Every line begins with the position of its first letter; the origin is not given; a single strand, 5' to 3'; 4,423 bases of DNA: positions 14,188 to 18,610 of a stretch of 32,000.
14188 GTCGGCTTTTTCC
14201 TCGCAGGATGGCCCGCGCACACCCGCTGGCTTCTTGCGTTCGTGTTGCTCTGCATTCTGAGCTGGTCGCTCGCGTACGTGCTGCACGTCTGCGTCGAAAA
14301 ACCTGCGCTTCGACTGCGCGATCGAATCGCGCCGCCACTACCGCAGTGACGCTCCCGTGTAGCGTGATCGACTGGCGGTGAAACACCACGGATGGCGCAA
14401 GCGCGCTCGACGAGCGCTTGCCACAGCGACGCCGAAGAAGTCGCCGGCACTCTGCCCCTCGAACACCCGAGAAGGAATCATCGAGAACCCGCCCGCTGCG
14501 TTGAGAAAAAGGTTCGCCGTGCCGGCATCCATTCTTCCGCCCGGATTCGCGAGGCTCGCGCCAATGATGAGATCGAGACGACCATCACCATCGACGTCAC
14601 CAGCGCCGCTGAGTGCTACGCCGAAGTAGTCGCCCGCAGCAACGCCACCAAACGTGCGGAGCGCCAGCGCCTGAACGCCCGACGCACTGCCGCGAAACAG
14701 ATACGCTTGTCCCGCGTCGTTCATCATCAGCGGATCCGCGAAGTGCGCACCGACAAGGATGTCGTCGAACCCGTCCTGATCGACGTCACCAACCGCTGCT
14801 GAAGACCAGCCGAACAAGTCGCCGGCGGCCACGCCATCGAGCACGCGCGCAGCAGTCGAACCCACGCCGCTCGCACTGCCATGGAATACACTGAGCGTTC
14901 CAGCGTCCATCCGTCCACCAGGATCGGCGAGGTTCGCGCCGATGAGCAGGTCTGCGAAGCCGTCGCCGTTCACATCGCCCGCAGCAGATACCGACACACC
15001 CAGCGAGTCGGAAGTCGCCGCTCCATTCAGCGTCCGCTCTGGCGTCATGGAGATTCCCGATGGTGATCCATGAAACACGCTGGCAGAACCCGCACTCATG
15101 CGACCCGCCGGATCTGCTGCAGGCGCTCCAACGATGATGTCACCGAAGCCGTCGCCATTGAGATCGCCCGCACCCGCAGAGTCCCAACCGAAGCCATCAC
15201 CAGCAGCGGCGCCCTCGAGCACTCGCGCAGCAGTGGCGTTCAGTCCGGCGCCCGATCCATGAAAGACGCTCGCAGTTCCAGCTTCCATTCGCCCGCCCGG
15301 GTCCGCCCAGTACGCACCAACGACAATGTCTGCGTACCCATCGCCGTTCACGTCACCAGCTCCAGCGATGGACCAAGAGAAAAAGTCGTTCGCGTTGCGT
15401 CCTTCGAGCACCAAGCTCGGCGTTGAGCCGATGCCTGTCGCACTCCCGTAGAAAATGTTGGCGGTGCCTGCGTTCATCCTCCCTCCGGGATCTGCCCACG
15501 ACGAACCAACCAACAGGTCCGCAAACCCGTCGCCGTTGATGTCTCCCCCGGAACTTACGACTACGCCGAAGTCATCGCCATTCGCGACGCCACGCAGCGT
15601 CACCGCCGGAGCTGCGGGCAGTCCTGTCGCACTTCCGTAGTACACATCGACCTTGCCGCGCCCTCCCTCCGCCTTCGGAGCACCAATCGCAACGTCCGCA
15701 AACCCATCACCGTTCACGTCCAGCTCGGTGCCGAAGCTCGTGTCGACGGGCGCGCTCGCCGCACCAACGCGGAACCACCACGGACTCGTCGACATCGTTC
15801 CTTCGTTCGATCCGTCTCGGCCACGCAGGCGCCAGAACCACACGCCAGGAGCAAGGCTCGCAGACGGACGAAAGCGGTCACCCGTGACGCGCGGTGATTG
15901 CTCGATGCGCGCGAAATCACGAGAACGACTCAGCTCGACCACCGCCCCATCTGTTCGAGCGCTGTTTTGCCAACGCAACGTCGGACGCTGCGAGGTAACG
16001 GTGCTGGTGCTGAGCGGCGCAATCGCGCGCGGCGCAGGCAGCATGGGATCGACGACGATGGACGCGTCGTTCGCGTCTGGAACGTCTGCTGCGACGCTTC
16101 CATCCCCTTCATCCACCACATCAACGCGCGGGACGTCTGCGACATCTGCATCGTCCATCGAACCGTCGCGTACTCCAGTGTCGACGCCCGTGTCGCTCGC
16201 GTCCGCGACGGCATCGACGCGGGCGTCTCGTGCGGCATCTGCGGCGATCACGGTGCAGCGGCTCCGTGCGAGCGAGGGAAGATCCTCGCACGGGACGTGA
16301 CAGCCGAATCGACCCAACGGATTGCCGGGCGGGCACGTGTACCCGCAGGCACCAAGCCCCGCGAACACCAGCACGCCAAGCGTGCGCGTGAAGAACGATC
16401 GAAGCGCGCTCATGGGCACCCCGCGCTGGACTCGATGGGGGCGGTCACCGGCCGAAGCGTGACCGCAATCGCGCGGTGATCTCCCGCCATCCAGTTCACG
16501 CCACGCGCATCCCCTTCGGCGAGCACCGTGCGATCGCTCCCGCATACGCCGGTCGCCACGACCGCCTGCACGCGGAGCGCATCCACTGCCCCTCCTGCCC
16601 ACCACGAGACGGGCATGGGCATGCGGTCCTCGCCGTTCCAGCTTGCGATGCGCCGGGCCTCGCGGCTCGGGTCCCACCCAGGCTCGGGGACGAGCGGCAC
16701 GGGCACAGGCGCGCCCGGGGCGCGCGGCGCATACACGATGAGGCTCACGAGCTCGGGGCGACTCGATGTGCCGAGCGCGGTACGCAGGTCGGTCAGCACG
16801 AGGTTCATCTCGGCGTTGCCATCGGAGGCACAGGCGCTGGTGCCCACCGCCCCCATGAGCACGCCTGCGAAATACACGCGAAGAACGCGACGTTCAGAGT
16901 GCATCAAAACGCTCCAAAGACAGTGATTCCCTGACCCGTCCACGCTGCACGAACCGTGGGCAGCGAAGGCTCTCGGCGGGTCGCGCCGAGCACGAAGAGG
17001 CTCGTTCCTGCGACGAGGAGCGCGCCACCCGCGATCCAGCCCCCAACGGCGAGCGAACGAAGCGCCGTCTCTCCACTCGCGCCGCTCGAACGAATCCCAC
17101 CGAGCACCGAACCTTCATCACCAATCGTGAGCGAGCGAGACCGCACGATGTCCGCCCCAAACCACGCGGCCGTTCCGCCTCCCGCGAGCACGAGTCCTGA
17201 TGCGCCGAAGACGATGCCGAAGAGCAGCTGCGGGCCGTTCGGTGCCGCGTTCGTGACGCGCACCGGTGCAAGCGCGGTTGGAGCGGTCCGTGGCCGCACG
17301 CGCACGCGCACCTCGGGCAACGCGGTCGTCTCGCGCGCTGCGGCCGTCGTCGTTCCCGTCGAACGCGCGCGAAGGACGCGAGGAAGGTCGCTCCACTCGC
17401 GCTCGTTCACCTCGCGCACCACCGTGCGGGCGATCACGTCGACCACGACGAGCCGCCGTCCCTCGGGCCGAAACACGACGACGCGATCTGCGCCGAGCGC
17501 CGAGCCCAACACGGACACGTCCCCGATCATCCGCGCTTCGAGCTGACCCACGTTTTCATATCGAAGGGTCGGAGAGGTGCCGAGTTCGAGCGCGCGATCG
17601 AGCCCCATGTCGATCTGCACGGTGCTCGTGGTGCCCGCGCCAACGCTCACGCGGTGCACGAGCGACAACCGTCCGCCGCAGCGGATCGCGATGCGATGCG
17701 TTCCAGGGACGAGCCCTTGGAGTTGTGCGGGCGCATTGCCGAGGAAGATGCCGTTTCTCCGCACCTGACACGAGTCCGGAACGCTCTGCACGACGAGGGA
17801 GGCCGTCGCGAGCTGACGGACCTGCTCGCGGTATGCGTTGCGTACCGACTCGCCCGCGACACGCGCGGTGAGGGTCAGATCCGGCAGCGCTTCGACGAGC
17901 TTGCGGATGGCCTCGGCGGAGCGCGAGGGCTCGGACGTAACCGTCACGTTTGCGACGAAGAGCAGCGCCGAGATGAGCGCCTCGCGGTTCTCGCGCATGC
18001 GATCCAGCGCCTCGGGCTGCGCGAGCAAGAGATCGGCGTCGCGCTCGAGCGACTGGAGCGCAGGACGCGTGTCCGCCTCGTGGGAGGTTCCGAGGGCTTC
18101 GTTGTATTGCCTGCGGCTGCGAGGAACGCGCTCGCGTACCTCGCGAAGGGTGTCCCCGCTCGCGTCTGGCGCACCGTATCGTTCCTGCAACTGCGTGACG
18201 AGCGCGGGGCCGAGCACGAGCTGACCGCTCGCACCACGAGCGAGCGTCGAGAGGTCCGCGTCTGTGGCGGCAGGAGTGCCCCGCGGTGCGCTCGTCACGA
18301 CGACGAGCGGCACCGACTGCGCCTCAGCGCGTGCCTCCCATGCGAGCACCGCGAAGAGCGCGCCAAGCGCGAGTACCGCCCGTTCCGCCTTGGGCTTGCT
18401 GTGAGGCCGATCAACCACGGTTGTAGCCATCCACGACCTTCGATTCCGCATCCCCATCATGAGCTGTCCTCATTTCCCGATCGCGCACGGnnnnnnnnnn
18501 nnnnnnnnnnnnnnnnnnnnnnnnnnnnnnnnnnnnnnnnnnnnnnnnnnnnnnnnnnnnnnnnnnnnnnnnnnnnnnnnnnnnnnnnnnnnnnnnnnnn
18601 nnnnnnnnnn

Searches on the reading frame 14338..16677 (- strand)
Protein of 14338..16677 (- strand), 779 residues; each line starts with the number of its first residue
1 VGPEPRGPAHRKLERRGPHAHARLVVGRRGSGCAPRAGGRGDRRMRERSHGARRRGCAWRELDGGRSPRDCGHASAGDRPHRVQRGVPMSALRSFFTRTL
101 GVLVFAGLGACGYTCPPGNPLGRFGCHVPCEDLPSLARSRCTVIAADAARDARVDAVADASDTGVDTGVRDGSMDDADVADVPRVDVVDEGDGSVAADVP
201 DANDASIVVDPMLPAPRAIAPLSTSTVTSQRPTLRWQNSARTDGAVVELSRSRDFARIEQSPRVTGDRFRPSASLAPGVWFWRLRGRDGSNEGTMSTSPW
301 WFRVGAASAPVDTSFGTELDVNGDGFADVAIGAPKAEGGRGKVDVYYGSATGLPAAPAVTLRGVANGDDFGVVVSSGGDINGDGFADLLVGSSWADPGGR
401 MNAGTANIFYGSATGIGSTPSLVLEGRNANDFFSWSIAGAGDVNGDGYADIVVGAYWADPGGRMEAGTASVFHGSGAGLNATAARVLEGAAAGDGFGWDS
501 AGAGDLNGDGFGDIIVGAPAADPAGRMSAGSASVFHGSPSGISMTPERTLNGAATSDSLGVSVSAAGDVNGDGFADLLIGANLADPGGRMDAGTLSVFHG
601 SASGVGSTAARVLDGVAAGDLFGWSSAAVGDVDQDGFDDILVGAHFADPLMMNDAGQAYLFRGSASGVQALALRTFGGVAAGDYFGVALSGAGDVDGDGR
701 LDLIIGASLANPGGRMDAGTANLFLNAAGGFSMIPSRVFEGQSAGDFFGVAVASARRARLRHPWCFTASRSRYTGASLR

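Call 25: search_protein_families(library=pfam, proteins=[window:14338-16677:-], max_evalue=0.001)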
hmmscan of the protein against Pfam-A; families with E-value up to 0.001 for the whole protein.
window:14338-16677:- (779 aa): 3 families
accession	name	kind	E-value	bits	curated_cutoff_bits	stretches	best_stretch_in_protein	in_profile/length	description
PF01839.29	FG-GAP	-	3.8e-52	173.9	22.1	7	624-661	2-37/37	FG-GAP repeat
PF13517.12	FG-GAP_3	-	6.7e-19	68.7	26.9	4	379-453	1-61/61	FG-GAP-like repeat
PF14312.12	FG-GAP_2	-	9.2e-11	42.2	23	1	427-472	12-49/49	FG-GAP repeat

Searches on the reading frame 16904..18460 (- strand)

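Call 25: search_protein_families(library=pfam, proteins=[window:16904-18460:-], max_evalue=0.001)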
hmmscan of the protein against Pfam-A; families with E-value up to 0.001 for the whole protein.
window:16904-18460:- (518 aa): 1 family
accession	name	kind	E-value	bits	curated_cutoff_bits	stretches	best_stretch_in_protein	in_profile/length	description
PF08308.17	PEGA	-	2.7e-05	24.4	20.8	1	220-284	2-66/71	PEGA domain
